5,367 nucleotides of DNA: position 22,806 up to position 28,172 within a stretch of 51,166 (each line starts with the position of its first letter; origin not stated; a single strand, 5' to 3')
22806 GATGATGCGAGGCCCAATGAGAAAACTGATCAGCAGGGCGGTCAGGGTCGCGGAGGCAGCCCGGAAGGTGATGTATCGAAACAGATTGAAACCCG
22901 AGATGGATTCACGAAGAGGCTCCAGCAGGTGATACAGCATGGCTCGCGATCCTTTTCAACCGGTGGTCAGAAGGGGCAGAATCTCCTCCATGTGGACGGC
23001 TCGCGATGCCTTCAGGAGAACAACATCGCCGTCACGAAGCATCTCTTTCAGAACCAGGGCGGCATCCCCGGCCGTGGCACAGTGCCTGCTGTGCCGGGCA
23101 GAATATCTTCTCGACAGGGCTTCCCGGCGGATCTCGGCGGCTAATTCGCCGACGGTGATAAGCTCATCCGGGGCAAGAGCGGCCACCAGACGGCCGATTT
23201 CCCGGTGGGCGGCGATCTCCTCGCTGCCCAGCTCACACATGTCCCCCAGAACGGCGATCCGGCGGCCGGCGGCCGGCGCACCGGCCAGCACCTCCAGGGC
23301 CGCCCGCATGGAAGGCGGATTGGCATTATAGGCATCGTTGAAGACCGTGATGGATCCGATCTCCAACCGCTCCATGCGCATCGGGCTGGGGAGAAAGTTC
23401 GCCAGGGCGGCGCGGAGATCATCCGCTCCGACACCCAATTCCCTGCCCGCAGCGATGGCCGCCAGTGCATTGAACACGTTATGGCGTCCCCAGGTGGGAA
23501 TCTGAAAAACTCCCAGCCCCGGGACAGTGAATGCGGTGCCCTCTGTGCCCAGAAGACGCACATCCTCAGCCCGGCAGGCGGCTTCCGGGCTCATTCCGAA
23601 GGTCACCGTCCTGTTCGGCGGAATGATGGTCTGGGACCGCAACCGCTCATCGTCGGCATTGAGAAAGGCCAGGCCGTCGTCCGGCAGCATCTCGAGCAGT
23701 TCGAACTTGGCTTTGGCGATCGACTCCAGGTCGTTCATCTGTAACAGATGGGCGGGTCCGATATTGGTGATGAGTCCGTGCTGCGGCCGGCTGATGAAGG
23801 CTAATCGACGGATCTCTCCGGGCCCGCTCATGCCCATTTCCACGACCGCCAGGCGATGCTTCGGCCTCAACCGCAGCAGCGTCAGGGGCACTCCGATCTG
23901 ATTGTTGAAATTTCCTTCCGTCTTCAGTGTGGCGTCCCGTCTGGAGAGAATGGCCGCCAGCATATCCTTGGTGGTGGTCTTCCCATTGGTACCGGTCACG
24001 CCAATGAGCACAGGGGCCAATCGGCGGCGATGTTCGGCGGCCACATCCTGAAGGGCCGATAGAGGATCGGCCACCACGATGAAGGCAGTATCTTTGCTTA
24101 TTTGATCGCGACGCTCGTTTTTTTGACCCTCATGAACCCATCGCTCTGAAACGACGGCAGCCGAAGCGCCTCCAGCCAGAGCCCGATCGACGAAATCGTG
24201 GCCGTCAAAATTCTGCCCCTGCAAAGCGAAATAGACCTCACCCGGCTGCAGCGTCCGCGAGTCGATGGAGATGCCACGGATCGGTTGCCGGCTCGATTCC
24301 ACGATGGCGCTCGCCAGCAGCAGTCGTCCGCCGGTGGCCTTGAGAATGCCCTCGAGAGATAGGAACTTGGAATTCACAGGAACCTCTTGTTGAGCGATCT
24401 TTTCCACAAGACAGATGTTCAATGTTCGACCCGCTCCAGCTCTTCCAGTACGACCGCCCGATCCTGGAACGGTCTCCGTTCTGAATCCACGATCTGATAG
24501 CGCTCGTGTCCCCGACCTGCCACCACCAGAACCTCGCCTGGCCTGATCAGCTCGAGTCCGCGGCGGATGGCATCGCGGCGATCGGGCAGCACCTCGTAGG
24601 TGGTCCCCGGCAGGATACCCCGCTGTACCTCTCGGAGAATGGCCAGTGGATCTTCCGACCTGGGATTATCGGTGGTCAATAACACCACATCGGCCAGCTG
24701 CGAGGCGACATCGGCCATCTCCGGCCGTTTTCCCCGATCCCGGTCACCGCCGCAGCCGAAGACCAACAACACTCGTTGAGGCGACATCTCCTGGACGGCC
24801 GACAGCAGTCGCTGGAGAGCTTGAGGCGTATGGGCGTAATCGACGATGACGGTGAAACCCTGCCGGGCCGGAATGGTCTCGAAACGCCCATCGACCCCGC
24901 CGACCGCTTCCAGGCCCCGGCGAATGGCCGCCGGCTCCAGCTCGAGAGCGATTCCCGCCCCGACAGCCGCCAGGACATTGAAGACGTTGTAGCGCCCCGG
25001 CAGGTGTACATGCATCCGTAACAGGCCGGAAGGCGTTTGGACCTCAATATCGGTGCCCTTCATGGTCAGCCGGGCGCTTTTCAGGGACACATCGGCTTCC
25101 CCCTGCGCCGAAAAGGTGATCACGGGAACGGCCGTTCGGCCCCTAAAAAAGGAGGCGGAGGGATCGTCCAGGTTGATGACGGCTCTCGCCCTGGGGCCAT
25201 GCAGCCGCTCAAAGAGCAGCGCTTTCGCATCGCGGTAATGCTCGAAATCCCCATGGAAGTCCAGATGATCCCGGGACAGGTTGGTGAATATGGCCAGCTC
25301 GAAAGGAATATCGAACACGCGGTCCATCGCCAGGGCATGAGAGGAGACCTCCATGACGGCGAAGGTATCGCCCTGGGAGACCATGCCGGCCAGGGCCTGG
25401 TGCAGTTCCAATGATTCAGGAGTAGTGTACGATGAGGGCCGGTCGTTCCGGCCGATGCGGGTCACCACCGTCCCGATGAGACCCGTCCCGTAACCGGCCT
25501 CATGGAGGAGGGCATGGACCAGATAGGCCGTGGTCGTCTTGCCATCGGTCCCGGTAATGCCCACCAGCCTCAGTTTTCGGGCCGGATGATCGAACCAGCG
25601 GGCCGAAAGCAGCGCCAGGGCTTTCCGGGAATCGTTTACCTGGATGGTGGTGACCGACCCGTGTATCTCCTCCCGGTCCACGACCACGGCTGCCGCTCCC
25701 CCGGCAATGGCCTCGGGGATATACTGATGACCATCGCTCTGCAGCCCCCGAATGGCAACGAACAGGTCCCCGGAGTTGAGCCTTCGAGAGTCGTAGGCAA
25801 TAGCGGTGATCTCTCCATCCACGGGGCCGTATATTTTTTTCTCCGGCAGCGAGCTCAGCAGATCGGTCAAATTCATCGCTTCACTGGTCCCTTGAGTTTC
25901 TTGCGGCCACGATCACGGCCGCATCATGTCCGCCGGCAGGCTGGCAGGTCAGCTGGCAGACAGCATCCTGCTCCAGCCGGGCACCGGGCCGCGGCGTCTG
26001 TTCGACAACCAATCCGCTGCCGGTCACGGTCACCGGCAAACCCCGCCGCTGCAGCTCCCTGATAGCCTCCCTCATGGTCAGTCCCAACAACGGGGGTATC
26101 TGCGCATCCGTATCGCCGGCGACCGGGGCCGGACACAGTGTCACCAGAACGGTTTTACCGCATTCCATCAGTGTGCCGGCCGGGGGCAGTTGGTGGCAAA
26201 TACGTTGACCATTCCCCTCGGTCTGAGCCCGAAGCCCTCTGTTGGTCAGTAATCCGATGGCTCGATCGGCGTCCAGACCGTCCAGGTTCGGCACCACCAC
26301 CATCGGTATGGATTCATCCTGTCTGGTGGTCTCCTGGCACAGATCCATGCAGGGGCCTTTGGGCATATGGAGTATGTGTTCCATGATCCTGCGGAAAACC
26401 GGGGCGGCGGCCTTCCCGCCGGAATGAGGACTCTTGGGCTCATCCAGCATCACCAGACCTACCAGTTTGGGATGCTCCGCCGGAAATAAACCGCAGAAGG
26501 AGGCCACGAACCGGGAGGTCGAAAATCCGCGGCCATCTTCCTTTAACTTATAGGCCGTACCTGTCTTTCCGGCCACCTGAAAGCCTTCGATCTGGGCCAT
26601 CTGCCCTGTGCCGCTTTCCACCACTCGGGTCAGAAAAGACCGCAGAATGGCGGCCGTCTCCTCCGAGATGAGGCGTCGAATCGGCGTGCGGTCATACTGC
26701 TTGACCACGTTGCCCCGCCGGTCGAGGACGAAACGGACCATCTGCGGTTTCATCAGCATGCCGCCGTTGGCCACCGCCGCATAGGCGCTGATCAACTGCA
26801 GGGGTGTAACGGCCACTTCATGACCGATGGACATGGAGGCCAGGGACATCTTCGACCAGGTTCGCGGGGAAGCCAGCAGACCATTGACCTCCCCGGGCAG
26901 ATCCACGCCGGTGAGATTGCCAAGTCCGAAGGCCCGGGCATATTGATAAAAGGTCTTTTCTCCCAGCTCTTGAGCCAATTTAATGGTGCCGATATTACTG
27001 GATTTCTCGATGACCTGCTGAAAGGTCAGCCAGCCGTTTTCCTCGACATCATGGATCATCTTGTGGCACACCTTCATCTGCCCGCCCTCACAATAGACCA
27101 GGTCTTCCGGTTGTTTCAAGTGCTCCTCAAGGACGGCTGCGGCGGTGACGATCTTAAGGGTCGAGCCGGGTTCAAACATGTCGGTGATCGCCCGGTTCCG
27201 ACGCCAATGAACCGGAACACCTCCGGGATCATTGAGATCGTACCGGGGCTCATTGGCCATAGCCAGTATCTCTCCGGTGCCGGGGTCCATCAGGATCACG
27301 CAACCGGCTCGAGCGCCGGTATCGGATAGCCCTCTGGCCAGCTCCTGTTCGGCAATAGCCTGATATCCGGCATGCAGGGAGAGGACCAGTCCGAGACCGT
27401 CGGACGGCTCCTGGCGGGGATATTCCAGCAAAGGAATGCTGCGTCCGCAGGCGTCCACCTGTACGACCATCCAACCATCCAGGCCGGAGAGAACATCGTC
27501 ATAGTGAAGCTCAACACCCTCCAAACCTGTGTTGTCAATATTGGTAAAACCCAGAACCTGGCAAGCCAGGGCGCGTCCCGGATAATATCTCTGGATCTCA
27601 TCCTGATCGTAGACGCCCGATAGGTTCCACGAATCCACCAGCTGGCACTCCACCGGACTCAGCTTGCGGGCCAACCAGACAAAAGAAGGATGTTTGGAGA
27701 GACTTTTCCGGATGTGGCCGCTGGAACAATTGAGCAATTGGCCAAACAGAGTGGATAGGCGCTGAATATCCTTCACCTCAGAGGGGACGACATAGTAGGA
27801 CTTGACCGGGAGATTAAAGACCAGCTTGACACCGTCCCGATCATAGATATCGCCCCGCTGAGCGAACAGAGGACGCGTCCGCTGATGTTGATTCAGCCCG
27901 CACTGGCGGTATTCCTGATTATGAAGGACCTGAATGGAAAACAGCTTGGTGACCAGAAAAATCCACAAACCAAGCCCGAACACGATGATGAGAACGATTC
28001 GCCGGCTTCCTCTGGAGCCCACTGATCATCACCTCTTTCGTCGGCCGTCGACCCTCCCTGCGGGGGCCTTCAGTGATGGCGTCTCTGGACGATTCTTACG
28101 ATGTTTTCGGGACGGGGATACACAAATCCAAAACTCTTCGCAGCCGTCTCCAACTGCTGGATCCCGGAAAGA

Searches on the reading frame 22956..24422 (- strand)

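Call 44: search_protein_families(library=pfam, proteins=[window:22956-24422:-], max_evalue=0.00001)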
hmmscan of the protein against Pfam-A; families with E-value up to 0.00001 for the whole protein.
window:22956-24422:- (488 aa): 3 families
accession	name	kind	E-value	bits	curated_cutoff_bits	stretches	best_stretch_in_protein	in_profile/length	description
PF08245.18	Mur_ligase_M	-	7e-47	160.4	24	1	142-325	1-199/200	Mur ligase middle domain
PF02875.26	Mur_ligase_C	-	3.4e-19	70.4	28.4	1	348-474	1-127/127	Mur ligase, glutamate ligase domain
PF01225.30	Mur_ligase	-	9.1e-10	39.2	21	1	48-130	2-93/95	Mur ligase family, catalytic domain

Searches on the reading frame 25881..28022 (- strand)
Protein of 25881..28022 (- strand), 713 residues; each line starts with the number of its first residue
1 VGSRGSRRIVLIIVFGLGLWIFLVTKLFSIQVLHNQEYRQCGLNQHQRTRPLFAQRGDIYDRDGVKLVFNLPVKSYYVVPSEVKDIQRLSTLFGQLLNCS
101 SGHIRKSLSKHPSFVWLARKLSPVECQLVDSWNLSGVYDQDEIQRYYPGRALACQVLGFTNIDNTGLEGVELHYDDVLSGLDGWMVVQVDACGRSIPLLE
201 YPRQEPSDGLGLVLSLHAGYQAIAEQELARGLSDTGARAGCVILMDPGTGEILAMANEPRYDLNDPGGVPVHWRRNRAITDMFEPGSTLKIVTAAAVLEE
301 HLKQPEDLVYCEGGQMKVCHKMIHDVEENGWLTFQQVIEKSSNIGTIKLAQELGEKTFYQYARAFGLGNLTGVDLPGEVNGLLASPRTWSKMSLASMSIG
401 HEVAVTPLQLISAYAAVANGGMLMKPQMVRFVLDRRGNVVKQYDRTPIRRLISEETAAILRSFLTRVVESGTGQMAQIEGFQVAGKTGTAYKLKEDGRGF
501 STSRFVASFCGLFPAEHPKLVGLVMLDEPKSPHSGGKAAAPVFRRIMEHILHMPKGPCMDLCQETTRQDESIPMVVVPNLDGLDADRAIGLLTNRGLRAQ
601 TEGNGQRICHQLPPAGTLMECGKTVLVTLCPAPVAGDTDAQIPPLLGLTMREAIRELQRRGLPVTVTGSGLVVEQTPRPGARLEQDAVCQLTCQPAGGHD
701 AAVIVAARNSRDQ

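Call 44: search_protein_families(library=pfam, proteins=[window:25881-28022:-], max_evalue=0.00001)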
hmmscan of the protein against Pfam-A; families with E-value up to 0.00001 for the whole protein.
window:25881-28022:- (713 aa): 3 families
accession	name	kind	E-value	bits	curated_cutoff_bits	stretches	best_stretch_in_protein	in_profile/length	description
PF00905.27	Transpeptidase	-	5e-76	256.2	22.1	1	240-548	1-299/299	Penicillin binding protein transpeptidase domain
PF03793.24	PASTA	-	7.4e-17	61.5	23.2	1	641-686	2-55/64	PASTA domain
PF03717.20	PBP_dimer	-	1.3e-16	62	24.4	1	54-196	4-176/180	Penicillin-binding Protein dimerisation domain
